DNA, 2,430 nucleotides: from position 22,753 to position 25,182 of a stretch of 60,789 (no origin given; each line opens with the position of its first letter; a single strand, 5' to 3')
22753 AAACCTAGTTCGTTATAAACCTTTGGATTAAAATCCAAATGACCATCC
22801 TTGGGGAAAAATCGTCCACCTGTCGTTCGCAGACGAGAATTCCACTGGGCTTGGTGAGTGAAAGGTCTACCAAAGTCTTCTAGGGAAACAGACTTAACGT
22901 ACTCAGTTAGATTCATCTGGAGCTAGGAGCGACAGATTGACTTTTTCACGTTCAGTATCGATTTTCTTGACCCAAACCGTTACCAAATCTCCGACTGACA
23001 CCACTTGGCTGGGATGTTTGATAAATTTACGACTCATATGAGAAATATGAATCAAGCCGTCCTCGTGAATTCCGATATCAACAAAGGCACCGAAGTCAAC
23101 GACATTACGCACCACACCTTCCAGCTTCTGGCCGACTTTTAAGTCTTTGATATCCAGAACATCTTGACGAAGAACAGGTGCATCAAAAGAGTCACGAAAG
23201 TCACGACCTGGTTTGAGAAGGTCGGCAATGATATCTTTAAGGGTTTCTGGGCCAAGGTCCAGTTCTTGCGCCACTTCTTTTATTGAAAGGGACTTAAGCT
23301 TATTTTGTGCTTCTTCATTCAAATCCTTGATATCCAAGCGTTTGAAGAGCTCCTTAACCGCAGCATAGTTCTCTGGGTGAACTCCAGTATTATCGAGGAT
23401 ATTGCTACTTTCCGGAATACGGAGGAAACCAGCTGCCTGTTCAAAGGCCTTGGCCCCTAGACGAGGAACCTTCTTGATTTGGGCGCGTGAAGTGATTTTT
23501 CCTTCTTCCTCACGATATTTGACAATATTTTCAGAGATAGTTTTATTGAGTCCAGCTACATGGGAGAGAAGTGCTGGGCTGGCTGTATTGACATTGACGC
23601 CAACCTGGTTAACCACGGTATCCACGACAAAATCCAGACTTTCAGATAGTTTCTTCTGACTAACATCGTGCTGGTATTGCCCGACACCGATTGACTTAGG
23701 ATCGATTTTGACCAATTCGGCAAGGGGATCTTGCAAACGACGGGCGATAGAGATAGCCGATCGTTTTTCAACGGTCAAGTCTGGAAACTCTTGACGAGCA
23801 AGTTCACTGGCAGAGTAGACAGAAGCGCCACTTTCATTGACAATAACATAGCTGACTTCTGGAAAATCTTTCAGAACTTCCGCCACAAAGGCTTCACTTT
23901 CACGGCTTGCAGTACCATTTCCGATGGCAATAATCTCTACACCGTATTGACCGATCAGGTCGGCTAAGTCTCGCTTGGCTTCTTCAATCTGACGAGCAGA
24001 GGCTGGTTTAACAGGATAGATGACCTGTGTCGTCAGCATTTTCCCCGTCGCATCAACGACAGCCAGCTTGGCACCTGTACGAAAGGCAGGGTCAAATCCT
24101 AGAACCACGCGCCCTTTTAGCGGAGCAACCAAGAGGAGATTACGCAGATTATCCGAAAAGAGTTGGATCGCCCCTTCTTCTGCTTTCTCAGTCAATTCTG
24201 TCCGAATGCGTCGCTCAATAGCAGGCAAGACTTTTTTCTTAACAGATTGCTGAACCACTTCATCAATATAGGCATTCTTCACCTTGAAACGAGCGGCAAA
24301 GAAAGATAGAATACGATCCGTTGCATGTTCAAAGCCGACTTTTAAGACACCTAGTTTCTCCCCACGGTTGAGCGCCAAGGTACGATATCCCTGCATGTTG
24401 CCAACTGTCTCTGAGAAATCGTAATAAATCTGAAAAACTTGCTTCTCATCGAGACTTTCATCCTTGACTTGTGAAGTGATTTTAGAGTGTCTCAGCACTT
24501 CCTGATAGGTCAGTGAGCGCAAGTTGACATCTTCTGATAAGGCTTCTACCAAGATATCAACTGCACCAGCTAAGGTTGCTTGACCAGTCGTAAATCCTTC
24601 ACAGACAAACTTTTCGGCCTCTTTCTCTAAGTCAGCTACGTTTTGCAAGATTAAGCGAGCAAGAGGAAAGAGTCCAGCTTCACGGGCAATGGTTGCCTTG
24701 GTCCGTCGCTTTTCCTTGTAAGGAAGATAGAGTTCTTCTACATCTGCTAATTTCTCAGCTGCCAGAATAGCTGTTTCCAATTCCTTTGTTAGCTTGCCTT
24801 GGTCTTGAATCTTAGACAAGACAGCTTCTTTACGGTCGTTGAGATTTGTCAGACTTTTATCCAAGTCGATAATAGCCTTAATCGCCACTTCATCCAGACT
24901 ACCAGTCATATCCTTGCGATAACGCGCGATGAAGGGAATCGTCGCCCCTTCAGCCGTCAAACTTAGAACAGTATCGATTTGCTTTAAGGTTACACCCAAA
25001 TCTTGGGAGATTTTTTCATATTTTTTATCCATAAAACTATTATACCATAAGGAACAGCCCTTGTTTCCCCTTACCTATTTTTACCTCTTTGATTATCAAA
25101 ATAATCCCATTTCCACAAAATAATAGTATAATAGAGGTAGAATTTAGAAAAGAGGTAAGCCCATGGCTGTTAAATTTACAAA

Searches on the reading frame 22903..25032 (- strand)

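Call 7: search_protein_families(library=pfam, proteins=[window:22903-25032:-])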
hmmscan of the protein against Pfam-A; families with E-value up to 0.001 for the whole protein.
window:22903-25032:- (709 aa): 9 families
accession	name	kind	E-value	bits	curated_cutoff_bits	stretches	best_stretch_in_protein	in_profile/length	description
PF16921.10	Tex_YqgF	-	4.6e-53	179.4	27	1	308-434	1-126/126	Tex protein YqgF-like domain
PF12836.13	HHH_3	-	3.5e-27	94.7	27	1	474-538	1-65/65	Helix-hairpin-helix motif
PF09371.15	Tex_N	-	2.1e-25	88.7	32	1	5-76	4-75/75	Tex-like protein N-terminal domain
PF22706.1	Tex_central_region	-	4.5e-24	85.9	27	1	134-292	5-178/178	Tex central region-like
PF17674.7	HHH_9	-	1.3e-19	71.2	23.1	1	544-613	1-70/70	HHH domain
PF00575.29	S1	-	5.8e-17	62.3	22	1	631-702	2-73/74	S1 RNA binding domain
PF23459.1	S1_RRP5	-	2.1e-08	35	27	1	632-702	2-72/72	RRP5 S1 domain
PF14635.12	HHH_7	-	4.6e-07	30.6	27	1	447-540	5-104/104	Helix-hairpin-helix motif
PF14639.11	YqgF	-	8e-07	29.4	35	1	390-441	96-147/150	Holliday-junction resolvase-like of SPT6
